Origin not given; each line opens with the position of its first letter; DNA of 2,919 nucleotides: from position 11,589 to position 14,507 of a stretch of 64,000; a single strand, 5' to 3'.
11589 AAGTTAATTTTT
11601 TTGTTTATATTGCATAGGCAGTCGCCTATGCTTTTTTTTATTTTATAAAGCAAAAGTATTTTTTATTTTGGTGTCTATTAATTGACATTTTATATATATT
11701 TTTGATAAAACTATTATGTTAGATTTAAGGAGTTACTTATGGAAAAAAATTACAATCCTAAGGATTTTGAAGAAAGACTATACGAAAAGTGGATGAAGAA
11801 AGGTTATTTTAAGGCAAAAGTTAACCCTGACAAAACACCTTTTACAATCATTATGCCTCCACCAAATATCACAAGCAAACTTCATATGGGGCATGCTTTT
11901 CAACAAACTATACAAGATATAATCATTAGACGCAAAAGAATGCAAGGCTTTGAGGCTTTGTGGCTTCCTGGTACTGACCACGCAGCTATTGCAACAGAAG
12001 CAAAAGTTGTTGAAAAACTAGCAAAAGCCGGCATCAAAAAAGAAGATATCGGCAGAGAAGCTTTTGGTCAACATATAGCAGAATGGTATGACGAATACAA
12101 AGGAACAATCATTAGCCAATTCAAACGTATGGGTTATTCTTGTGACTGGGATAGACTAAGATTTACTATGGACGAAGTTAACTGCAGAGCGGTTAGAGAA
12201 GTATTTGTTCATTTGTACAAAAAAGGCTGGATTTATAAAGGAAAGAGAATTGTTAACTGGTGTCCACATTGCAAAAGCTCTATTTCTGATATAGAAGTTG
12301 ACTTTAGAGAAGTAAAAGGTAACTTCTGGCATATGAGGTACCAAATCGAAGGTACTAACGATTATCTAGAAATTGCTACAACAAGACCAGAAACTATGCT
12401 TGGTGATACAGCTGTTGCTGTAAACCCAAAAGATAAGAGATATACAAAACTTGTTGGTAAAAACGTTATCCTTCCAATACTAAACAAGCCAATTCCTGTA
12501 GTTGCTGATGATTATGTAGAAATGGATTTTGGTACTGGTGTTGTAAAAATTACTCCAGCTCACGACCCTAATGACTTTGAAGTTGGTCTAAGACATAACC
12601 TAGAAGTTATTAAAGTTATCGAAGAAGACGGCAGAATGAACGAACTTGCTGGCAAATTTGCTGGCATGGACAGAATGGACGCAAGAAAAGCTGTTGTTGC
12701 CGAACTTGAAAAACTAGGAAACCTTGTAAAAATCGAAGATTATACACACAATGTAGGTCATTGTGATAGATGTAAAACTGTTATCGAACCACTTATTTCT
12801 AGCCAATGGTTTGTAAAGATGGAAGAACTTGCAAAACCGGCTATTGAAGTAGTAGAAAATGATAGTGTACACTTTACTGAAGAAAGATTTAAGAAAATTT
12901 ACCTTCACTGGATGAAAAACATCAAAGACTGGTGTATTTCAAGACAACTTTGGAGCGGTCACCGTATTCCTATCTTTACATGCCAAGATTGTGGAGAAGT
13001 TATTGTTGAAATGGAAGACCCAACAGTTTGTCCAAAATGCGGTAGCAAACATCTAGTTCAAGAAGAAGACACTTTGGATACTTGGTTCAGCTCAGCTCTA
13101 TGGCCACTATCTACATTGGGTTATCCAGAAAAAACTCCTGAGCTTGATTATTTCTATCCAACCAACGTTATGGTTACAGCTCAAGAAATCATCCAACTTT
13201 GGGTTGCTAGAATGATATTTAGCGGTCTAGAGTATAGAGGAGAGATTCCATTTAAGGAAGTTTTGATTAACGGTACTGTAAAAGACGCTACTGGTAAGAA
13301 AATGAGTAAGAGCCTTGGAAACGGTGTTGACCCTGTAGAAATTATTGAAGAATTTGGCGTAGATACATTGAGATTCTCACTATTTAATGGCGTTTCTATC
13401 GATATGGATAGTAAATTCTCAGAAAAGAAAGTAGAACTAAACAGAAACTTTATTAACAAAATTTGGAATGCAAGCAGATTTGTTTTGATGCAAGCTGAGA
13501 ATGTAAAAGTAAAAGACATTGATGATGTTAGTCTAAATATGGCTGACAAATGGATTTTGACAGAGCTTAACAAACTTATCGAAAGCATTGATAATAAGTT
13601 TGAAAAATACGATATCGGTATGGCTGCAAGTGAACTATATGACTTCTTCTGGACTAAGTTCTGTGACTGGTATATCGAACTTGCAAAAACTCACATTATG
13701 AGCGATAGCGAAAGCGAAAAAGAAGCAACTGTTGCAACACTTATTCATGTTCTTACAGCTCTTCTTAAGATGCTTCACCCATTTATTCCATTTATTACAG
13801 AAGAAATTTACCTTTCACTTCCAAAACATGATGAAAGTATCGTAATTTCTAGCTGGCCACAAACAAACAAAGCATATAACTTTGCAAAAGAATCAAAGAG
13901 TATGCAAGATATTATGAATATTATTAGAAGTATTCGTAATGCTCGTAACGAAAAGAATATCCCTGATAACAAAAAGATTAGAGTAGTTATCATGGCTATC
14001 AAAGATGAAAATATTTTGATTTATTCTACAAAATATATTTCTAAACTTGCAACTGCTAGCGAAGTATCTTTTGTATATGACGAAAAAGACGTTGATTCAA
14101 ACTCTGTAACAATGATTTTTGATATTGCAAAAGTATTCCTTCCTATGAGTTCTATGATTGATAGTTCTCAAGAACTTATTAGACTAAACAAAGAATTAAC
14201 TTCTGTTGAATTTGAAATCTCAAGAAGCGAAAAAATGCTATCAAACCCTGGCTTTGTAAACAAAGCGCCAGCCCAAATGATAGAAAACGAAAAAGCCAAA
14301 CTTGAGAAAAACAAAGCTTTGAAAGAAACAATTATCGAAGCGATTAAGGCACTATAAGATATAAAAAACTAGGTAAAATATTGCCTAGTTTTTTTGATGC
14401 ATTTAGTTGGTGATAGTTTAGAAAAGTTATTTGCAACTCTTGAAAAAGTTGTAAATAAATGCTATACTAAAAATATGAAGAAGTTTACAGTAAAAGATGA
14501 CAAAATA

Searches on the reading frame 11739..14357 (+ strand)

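Call 22: search_protein_families(library=pfam, proteins=[window:11739-14357:+], max_evalue=0.00001)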
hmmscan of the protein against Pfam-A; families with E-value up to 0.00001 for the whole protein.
window:11739-14357:+ (872 aa): 5 families
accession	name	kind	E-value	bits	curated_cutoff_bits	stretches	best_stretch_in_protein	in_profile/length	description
PF00133.28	tRNA-synt_1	-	1.9e-128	429.2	22.7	1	14-550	2-404/414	tRNA synthetases class I (I, L, M and V)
PF08264.19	Anticodon_1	-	1.1e-43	149.1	25.1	1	603-751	1-148/148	Anticodon-binding domain of tRNA ligase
PF09334.17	tRNA-synt_1g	-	4.5e-26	92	20.1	2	42-187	8-135/391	tRNA synthetases class I (M)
PF10458.14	Val_tRNA-synt_C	-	2e-14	54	25.9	1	811-872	4-65/66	Valyl tRNA synthetase tRNA binding arm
PF13603.12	tRNA-synt_1_2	-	4.1e-13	49.7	25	1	240-302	86-148/185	Leucyl-tRNA synthetase, editing domain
